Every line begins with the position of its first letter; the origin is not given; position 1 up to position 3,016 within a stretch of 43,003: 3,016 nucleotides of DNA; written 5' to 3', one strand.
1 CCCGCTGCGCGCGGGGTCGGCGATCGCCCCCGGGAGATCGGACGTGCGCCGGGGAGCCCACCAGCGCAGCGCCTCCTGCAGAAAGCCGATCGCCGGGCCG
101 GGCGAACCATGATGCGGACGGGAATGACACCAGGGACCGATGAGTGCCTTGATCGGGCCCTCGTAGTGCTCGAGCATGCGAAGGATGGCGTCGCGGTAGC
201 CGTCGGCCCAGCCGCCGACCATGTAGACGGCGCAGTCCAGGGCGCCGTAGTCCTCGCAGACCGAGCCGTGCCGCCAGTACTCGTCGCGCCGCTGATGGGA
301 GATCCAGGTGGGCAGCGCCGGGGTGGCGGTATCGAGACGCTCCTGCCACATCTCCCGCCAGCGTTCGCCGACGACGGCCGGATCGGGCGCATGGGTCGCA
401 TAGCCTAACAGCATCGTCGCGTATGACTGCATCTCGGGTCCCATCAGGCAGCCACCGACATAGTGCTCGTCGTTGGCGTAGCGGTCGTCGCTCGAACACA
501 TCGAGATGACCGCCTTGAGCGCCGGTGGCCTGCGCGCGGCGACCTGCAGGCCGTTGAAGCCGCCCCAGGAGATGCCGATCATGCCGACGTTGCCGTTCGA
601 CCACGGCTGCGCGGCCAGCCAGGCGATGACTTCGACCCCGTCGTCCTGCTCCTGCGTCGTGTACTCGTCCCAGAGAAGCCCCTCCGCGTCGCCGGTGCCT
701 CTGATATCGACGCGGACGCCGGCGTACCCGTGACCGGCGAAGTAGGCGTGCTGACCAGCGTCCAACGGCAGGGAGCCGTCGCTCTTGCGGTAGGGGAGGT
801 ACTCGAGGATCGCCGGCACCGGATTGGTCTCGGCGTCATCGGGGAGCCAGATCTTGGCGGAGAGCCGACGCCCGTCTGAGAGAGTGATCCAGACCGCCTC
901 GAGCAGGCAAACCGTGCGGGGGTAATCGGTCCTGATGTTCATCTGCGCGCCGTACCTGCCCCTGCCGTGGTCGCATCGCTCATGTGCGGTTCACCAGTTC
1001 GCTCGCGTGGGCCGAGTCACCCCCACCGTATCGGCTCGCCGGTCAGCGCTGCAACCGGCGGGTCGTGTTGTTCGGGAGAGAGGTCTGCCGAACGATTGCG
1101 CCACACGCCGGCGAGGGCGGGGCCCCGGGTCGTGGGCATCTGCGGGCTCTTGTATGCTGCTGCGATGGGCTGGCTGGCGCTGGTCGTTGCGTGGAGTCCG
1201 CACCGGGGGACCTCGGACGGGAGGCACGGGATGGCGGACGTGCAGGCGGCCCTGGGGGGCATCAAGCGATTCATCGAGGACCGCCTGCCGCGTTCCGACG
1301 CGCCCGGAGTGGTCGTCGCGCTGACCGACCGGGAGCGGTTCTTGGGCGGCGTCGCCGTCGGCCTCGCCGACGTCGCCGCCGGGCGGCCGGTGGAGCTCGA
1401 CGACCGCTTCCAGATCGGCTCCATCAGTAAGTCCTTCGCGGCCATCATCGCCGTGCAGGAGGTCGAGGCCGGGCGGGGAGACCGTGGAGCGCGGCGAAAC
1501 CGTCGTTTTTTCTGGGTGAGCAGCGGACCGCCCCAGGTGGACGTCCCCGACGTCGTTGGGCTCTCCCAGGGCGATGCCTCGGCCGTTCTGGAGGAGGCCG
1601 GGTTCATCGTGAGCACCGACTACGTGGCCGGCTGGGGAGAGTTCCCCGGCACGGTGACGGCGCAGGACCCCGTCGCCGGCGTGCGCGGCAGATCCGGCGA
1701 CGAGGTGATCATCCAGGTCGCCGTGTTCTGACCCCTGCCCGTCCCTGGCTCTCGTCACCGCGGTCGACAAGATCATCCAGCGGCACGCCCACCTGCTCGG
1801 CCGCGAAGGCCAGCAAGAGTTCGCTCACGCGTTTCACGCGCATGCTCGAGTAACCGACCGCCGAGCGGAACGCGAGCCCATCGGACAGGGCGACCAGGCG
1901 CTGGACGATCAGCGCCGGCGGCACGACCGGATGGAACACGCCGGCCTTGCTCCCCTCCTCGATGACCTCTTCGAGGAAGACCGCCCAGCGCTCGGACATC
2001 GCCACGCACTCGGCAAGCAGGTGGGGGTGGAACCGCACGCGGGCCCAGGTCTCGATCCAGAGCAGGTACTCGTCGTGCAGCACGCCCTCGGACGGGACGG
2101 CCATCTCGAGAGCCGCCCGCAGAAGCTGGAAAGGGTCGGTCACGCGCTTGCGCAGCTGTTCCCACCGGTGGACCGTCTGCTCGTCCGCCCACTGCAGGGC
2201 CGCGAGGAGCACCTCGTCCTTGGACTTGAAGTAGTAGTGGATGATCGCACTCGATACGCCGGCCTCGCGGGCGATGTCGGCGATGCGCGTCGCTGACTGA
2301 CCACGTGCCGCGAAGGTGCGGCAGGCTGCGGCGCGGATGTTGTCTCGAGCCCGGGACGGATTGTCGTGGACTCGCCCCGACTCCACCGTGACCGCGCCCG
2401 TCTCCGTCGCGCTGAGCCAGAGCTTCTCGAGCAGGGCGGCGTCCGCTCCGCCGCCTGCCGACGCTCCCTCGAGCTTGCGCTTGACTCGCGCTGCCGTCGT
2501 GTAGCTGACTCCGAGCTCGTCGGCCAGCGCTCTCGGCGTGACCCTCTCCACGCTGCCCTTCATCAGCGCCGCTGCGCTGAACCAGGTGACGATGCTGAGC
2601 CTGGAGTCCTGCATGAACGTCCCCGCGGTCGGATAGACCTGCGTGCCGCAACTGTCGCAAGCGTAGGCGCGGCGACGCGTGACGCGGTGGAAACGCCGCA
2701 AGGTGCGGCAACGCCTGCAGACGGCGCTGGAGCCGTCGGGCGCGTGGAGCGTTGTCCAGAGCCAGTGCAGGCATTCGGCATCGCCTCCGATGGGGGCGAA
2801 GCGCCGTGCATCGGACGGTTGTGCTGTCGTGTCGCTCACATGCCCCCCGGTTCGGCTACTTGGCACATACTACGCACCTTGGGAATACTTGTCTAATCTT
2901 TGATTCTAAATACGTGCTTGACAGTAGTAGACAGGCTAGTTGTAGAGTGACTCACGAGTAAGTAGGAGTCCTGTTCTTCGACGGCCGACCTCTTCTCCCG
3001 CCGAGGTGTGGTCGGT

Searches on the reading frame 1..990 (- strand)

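Call 4: search_protein_families(library=pfam, proteins=[window:1-990:-], max_evalue=0.01)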
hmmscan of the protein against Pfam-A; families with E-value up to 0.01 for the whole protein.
window:1-990:- (330 aa): 5 families
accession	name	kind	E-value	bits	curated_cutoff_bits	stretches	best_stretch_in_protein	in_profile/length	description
PF02129.25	Peptidase_S15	-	7.8e-65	219.6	23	1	39-290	1-261/262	X-Pro dipeptidyl-peptidase (S15 family)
PF00561.26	Abhydrolase_1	-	2.5e-10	40.9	25.8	1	83-193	22-123/245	alpha/beta hydrolase fold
PF12146.15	Hydrolase_4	-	3.8e-06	26.8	27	1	82-164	25-107/239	Serine aminopeptidase, S33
PF00326.27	Peptidase_S9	-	4.1e-06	26.9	22.6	1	82-166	8-97/213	Prolyl oligopeptidase family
PF05448.18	AXE1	-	7.6e-05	22.1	21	1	38-104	64-122/321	Acetyl xylan esterase (AXE1)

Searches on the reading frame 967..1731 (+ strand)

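Call 4: search_protein_families(library=pfam, proteins=[window:967-1731:+], max_evalue=0.01)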
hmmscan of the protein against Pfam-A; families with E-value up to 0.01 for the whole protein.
window:967-1731:+ (254 aa): 2 families
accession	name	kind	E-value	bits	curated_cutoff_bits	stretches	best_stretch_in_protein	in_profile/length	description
PF00144.29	Beta-lactamase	-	3.5e-12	46.6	27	1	100-170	2-72/329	Beta-lactamase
PF03793.24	PASTA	-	6.9e-10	39.2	23.2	1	191-252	1-63/64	PASTA domain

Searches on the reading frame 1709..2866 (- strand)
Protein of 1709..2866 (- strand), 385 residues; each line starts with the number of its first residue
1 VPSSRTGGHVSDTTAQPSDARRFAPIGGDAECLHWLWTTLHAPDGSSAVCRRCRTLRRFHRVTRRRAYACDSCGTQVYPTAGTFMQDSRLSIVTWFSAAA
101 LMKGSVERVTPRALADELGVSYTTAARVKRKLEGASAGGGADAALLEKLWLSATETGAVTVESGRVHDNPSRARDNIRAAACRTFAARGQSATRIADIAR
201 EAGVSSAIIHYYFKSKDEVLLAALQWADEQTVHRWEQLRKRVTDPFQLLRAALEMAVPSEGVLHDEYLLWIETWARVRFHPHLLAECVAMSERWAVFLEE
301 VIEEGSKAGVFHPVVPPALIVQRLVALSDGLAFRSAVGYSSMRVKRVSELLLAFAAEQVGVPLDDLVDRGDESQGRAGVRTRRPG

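Call 4: search_protein_families(library=pfam, proteins=[window:1709-2866:-], max_evalue=0.01)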
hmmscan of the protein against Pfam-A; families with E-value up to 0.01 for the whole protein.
window:1709-2866:- (385 aa): 6 families
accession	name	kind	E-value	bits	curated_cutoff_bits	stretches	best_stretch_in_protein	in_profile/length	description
PF00440.29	TetR_N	-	1.1e-14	54.4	24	1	177-223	1-47/47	Bacterial regulatory proteins, tetR family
PF13977.11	TetR_C_6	-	6.3e-12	46.1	27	1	247-358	3-113/115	BetI-type transcriptional repressor, C-terminal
PF12760.12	Zn_ribbon_IS1595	-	0.00076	19.8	25.4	1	45-76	18-46/46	Transposase zinc-ribbon domain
PF17922.6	TetR_C_17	-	0.0011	19.6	26.1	1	294-336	48-90/100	Tetracyclin repressor-like, C-terminal domain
PF00356.27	LacI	-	0.0053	17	27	0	195-207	2-14/46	Bacterial regulatory proteins, lacI family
PF16925.10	TetR_C_13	-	0.007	17.2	27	0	282-346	40-104/109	Tetracyclin repressor-like, C-terminal domain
